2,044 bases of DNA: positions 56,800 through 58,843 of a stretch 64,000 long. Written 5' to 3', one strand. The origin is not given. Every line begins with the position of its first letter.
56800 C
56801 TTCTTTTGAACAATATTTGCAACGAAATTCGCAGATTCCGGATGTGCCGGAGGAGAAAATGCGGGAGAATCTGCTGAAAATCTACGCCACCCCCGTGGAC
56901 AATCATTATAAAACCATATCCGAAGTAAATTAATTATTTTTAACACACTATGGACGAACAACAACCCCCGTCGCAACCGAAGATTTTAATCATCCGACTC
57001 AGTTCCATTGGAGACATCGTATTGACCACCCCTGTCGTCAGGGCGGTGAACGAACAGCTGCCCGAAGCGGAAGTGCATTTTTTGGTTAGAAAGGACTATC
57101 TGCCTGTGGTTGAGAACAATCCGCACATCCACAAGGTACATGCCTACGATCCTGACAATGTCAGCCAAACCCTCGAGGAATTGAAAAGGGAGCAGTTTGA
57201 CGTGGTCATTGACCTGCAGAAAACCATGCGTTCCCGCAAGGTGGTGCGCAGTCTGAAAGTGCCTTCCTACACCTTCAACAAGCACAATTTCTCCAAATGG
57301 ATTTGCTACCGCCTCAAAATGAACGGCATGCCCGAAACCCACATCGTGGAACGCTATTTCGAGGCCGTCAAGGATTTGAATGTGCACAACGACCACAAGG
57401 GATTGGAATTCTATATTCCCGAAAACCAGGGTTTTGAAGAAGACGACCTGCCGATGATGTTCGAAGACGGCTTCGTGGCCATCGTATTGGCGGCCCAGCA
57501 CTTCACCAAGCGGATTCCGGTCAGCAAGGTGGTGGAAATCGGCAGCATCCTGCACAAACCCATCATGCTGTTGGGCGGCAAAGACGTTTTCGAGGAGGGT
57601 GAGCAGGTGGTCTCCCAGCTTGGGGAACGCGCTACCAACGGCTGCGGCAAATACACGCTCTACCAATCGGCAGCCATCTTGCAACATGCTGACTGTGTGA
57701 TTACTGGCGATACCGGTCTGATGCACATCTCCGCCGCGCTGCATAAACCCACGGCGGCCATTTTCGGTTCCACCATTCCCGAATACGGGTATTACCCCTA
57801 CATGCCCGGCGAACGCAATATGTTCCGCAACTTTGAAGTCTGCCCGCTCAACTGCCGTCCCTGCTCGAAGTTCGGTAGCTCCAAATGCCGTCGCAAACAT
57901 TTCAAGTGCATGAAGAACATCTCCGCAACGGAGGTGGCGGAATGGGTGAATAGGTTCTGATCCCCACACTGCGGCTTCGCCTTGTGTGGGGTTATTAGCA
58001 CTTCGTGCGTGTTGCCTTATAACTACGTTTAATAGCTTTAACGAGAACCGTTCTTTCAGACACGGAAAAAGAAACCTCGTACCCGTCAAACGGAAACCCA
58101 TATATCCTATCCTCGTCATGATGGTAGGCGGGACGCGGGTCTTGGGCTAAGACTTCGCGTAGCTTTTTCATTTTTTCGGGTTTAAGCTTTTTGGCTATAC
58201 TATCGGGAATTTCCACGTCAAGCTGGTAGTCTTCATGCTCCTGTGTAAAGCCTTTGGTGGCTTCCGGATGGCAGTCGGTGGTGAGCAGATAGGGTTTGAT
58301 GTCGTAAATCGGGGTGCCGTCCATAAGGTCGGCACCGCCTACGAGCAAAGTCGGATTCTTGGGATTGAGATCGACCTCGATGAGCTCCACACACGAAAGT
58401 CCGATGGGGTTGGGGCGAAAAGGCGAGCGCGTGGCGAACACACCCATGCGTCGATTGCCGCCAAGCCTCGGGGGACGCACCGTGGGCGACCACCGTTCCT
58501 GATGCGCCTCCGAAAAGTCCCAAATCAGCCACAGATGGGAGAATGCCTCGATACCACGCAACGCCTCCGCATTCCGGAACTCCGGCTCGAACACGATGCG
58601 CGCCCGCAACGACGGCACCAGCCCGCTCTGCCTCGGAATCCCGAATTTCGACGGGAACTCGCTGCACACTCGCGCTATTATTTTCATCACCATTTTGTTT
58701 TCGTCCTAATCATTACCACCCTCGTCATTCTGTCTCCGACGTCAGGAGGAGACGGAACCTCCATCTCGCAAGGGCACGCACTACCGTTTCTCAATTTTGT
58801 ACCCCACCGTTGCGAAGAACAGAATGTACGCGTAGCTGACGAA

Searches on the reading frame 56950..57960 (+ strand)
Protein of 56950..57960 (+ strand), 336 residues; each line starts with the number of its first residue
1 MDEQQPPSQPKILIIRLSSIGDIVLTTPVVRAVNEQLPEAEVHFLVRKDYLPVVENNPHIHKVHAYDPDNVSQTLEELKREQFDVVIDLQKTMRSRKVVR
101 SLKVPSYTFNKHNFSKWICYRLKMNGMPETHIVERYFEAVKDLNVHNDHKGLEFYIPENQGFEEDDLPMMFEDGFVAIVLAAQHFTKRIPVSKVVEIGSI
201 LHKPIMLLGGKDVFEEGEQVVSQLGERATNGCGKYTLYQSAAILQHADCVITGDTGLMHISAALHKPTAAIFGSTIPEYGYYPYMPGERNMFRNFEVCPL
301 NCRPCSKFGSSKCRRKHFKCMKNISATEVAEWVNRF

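Call 15: search_protein_families(library=pfam, proteins=[window:56950-57960:+])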
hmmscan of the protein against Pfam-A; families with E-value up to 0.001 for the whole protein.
window:56950-57960:+ (336 aa): 1 family
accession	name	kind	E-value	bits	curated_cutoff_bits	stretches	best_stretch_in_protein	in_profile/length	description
PF01075.23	Glyco_transf_9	-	3.6e-28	99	22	1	76-279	6-216/247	Glycosyltransferase family 9 (heptosyltransferase)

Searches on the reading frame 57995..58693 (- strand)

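Call 15: search_protein_families(library=pfam, proteins=[window:57995-58693:-])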
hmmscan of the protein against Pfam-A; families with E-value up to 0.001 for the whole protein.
window:57995-58693:- (232 aa): 2 families
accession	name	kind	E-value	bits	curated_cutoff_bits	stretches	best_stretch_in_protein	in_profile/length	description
PF01980.22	TrmO_N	-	4.7e-46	156.2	26.8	1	18-140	1-116/116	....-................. O N-terminal domain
PF18389.7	TrmO_C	-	1.6e-11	44.6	27.1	1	157-211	2-64/65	TrmO C-terminal domain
